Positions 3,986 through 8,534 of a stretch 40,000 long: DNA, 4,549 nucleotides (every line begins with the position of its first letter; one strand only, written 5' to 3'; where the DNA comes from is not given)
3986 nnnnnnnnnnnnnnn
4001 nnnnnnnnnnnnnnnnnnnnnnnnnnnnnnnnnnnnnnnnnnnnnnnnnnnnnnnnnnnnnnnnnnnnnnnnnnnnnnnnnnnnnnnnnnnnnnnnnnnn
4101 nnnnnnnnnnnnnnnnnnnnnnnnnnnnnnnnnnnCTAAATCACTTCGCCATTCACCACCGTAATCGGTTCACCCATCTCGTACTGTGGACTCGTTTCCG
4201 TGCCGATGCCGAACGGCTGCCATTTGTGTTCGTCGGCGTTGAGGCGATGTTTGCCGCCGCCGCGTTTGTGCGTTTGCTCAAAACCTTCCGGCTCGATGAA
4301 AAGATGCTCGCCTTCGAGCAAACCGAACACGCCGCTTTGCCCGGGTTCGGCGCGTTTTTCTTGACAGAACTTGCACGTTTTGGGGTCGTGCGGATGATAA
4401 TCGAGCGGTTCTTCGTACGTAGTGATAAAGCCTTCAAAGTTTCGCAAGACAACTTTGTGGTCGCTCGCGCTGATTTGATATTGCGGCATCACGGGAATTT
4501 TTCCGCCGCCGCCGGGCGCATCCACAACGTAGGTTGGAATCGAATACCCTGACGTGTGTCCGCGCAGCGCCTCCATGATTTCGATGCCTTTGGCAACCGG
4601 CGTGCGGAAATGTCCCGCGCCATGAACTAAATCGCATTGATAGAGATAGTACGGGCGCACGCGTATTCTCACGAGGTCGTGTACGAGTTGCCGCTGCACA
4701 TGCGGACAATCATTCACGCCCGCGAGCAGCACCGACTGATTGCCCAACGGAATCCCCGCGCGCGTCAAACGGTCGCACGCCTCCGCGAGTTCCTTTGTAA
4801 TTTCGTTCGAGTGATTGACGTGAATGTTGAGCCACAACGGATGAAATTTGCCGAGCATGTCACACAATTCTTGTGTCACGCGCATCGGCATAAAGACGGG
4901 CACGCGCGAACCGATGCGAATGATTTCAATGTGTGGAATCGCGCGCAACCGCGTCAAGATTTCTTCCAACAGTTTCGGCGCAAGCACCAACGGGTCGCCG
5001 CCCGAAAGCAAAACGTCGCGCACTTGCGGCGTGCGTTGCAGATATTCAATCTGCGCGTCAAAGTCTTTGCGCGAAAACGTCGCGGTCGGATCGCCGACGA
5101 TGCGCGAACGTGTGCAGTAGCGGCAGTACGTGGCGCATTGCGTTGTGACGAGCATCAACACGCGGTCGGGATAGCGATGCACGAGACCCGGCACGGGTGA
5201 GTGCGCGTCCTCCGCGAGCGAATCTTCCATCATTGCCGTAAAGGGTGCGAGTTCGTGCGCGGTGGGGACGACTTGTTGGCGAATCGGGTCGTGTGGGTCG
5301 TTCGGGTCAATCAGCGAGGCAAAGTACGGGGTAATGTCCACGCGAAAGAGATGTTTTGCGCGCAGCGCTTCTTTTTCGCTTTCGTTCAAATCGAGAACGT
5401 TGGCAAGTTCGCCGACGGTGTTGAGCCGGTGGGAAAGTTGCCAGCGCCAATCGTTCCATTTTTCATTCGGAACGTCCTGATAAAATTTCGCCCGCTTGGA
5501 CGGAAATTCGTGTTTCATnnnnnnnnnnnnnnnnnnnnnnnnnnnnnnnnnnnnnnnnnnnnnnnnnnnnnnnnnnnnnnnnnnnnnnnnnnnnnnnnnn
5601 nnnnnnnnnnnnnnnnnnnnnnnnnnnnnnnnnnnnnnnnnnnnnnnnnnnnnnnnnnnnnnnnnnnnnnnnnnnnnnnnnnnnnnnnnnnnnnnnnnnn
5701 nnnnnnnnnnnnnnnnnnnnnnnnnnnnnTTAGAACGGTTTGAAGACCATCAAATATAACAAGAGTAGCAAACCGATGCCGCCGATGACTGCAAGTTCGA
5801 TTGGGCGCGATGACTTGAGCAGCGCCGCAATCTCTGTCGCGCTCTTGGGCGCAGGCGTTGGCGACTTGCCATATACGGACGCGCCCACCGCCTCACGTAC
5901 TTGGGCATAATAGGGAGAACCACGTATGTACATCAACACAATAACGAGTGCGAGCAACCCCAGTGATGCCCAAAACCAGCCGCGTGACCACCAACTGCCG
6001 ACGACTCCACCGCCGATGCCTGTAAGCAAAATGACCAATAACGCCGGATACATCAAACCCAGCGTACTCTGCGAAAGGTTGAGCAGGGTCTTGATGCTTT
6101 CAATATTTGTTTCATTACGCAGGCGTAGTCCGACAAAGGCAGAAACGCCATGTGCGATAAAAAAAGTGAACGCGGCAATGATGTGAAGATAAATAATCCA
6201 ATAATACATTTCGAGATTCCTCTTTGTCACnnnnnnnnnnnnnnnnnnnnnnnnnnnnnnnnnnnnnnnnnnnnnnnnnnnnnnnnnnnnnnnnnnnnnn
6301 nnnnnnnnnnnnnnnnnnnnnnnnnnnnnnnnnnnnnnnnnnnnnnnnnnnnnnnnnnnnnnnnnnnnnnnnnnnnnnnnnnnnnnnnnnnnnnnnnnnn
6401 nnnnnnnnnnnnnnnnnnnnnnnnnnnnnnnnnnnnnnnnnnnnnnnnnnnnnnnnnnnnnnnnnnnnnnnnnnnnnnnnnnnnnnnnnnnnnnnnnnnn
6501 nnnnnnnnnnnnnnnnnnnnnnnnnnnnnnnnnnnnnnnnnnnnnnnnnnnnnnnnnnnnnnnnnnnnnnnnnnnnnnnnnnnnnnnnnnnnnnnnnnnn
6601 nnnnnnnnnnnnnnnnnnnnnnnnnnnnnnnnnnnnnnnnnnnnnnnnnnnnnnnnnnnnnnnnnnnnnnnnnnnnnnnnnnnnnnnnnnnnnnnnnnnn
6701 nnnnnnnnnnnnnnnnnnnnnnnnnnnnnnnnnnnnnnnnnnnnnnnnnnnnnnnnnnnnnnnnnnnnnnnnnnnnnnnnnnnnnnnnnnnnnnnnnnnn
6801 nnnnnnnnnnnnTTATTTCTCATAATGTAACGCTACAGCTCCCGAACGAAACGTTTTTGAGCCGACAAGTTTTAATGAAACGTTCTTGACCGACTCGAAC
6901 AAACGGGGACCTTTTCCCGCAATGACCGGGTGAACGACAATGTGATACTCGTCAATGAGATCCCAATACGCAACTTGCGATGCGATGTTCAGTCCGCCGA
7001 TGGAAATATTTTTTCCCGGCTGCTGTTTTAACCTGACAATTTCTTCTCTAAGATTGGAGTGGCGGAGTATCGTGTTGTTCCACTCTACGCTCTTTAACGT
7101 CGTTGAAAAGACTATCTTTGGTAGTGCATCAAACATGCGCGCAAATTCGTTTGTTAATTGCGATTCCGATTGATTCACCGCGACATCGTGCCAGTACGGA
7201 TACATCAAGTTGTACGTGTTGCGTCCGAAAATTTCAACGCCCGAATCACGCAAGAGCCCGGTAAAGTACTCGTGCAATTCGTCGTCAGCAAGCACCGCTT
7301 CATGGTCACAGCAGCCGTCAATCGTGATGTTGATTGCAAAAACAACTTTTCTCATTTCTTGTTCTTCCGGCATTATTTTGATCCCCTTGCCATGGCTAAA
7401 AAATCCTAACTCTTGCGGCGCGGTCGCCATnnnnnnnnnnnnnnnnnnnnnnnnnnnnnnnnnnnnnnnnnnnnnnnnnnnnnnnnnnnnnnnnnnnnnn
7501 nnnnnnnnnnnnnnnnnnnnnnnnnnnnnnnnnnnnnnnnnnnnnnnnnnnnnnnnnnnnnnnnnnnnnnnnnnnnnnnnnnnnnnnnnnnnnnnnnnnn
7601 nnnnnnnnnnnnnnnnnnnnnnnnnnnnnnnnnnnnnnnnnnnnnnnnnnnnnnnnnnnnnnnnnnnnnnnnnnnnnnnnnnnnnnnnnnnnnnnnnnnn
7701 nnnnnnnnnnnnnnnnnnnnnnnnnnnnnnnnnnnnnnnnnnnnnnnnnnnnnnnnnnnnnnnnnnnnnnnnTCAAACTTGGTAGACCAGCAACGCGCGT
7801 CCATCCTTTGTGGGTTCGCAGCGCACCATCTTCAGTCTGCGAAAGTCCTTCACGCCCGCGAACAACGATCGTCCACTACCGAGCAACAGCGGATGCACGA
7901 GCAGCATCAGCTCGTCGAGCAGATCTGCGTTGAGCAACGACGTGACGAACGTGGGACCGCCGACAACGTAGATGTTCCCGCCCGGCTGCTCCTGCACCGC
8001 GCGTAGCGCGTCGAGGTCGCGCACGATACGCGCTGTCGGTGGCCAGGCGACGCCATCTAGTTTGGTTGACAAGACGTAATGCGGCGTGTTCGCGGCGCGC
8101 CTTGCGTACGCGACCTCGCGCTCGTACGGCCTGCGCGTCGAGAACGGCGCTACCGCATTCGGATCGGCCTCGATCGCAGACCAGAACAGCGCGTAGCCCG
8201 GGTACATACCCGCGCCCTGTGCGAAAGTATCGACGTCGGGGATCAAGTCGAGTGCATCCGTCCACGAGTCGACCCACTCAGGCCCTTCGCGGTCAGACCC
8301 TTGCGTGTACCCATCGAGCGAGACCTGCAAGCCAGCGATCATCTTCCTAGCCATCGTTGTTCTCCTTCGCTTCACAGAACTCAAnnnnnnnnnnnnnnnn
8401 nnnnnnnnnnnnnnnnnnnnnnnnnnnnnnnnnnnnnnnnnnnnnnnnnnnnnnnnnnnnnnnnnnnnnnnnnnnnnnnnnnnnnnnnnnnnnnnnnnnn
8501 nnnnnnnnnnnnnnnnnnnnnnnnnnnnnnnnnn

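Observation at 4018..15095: Three paralogous attI-like junction modules, only one with an integrase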

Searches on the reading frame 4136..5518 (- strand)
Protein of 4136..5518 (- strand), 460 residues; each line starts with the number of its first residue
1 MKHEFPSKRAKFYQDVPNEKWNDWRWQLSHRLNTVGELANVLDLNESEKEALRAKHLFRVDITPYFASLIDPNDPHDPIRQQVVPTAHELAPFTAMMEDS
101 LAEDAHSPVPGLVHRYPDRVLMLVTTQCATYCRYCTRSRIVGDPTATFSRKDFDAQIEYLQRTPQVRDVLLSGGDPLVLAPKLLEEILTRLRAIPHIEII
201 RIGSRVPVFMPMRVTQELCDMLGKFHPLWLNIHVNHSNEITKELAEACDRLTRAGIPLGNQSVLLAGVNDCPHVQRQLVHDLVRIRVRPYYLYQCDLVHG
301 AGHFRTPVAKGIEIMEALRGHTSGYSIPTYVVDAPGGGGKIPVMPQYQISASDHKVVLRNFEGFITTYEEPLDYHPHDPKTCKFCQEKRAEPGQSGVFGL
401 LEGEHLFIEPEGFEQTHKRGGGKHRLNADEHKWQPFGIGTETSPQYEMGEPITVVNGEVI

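Call 8: search_protein_families(library=pfam, proteins=[window:4136-5518:-], max_evalue=0.01)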
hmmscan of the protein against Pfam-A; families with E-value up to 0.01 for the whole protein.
window:4136-5518:- (460 aa): 3 families
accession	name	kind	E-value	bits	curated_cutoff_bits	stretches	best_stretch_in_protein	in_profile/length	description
PF12544.13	LAM_C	-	3.3e-35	121.4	26.7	1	315-424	1-112/127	Lysine-2,3-aminomutase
PF04055.27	Radical_SAM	-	1.5e-13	51.7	29.5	1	123-271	2-157/166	Radical SAM superfamily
PF13353.11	Fer4_12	-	0.00028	21.6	22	1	122-192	9-78/137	4Fe-4S single cluster domain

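Call 10: search_protein_families(library=ncbifam, proteins=[window:4136-5518:-], max_evalue=0.001)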
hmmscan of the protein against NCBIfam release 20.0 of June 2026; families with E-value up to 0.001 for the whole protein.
window:4136-5518:- (460 aa): 8 families
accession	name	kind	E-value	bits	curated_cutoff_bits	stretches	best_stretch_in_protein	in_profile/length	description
TIGR03820.1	lys_2_3_AblA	equivalog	6.3e-167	555.5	525.4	1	18-390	4-381/417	lysine 2,3-aminomutase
TIGR04368.1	Glu_2_3_NH3_mut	equivalog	1.8e-132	441.8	650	1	15-369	49-403/404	glutamate 2,3-aminomutase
TIGR04468.1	arg_2_3_am_muta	equivalog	8.7e-120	399.9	600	1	20-363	1-346/351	arginine 2,3-aminomutase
TIGR00238.1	TIGR00238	subfamily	1e-108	363.2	199.2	1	12-336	5-331/331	KamA family radical SAM protein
TIGR03822.1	AblA_like_2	hypoth_equivalog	1.1e-99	333.5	396.25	1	50-347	19-319/321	lysine-2,3-aminomutase-like protein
TIGR03821.1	EFP_modif_epmB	equivalog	3.6e-79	266.1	369.3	1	24-342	1-320/321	EF-P beta-lysylation protein EpmB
TIGR03977.1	rSAM_pair_HxsC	equivalog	8.1e-05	21.6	267.9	1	121-197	28-100/292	His-Xaa-Ser system radical SAM maturase HxsC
TIGR02666.1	moaA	equivalog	0.00052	19.1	284.05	1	120-201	12-93/336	GTP 3',8-cyclase MoaA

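Call 40: find_encoding_contigs(protein=window:4139-5518:-, flank=6000, max_places=10)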
Protein window:4139-5518:- (460 aa): 5 contigs read that carry it; 5 places shown.
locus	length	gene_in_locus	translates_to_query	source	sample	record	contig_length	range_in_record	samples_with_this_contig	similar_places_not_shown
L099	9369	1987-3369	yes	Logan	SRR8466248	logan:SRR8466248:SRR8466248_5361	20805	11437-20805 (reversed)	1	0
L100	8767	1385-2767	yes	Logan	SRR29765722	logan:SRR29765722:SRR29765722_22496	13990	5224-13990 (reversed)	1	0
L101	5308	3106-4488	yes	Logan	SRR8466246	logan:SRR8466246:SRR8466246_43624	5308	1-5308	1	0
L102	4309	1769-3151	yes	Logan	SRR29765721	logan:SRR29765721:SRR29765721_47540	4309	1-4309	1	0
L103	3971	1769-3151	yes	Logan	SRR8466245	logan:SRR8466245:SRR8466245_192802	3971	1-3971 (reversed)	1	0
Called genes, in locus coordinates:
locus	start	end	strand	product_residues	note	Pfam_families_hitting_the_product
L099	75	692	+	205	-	PF01872:RibD_C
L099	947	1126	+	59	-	-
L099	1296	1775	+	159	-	PF10027:DUF2269 (weak)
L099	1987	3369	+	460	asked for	PF04055:Radical_SAM, PF12544:LAM_C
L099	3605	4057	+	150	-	PF08327:AHSA1 (weak)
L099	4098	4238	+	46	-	-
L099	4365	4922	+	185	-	-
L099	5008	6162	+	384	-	PF12006:DUF3500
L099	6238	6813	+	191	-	PF01794:Ferric_reduct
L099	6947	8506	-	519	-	PF00361:Proton_antipo_M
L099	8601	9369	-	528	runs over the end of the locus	PF00361:Proton_antipo_M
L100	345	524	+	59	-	-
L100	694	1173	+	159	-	PF10027:DUF2269 (weak)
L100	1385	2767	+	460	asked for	PF04055:Radical_SAM, PF12544:LAM_C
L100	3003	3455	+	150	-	PF08327:AHSA1 (weak)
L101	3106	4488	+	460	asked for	PF04055:Radical_SAM, PF12544:LAM_C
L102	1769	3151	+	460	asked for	PF04055:Radical_SAM, PF12544:LAM_C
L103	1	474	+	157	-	?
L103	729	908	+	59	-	-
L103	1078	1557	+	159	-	PF10027:DUF2269 (weak)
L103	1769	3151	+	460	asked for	PF04055:Radical_SAM, PF12544:LAM_C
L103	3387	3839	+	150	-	PF08327:AHSA1 (weak)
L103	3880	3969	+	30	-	?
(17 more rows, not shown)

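Call 87: list_cluster_members(proteins=[P0121, window:4139-5518:-])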
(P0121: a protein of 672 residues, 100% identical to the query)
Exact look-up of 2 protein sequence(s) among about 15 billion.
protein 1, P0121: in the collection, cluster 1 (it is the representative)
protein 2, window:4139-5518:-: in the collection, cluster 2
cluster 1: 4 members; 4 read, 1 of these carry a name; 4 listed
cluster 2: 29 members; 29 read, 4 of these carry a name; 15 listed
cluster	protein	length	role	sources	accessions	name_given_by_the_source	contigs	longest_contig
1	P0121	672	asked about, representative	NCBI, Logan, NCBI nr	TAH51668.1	MAG: CocE/NonD family hydrolase [Chloroflexota bacterium]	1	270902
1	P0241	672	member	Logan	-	-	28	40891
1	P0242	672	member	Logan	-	-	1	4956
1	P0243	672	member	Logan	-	-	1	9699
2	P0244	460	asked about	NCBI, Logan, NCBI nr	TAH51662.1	MAG: lysine 2,3-aminomutase [Chloroflexota bacterium]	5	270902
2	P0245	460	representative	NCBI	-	-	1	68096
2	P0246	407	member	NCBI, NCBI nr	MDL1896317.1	lysine 2,3-aminomutase, partial [Anaerolineae bacterium CFX7] | lysine 2,3-aminomutase [Anaerolineae bacterium CFX7]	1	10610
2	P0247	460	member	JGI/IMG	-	lysine 2,3-aminomutase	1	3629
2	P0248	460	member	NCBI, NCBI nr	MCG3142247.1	MAG: L-lysine 2,3-aminomutase [Anaerolineae bacterium] | L-lysine 2,3-aminomutase [Anaerolineae bacterium]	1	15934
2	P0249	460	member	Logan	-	-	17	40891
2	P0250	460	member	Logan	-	-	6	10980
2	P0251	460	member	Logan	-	-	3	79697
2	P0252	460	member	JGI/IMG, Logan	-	-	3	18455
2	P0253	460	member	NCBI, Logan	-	-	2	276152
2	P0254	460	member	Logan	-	-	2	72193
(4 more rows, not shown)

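Call 99: search_protein_families(library=pfam, proteins=[L112:635-1054:+, L112:102-638:+, L115:6549-6791:+, L115:3282-4115:+, L112:12328-12780:+], max_evalue=0.01)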
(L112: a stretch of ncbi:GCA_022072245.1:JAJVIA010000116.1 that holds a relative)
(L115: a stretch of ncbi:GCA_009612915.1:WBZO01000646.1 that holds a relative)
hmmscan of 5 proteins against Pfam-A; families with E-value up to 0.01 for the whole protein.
L112:635-1054:+ (139 aa): 0 families

L112:102-638:+ (178 aa): 1 family
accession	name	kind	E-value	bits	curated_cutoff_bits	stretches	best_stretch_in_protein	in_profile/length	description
PF13614.12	AAA_31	-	3.1e-16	60.3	27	1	10-76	107-172/177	AAA domain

L115:6549-6791:+ (80 aa): 1 family
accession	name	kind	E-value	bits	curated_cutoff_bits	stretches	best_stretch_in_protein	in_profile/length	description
PF04014.23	MazE_antitoxin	-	1e-08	35.4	24.7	1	5-48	1-45/48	Antidote-toxin recognition MazE, bacterial antitoxin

L115:3282-4115:+ (277 aa): 2 families
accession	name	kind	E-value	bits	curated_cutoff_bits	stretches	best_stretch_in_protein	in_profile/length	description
PF04016.18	DUF364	-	8e-27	94.1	23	1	127-259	8-141/147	Putative heavy-metal chelation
PF13938.11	DUF4213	-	5.4e-08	33.4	23.5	1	40-104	22-75/75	Putative heavy-metal chelation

L112:12328-12780:+ (150 aa): 0 families

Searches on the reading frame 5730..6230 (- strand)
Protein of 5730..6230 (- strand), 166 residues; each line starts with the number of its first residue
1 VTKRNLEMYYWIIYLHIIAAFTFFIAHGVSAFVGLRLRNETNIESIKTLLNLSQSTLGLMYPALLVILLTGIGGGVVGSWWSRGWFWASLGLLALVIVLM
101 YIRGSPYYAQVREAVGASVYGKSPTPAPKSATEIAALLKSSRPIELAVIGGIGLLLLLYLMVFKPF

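Call 7: search_protein_families(library=pfam, proteins=[window:5730-6230:-], max_evalue=0.01)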
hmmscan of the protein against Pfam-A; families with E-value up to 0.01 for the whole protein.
window:5730-6230:- (166 aa): 1 family
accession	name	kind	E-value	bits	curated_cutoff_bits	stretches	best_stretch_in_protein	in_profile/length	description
PF10027.14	DUF2269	-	1.9e-05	25.2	28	1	13-165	4-150/150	Predicted integral membrane protein (DUF2269)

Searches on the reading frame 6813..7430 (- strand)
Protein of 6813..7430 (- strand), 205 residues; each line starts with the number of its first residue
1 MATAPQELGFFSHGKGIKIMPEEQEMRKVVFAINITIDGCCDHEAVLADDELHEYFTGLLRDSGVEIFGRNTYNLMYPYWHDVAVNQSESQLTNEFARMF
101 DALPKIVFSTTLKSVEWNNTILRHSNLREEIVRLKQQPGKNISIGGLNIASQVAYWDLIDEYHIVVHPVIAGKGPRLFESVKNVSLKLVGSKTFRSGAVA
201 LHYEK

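Call 7: search_protein_families(library=pfam, proteins=[window:6813-7430:-], max_evalue=0.01)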
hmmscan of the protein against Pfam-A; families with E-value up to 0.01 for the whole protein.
window:6813-7430:- (205 aa): 1 family
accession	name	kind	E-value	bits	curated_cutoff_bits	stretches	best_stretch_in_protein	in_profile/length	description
PF01872.23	RibD_C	-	1.5e-13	51.5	24.1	1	27-199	1-196/197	RibD C-terminal domain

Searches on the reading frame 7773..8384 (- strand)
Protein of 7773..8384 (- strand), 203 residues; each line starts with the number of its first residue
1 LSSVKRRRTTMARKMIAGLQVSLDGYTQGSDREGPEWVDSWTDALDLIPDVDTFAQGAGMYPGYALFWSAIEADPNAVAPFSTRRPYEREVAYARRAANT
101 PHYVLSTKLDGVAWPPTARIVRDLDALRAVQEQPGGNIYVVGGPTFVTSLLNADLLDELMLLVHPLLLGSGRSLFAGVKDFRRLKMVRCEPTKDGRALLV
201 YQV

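Call 7: search_protein_families(library=pfam, proteins=[window:7773-8384:-], max_evalue=0.01)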
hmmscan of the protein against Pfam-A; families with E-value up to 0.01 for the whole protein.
window:7773-8384:- (203 aa): 1 family
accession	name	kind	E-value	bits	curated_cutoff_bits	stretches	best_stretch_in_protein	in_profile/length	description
PF01872.23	RibD_C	-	1.2e-15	58.3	24.1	1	14-194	2-193/197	RibD C-terminal domain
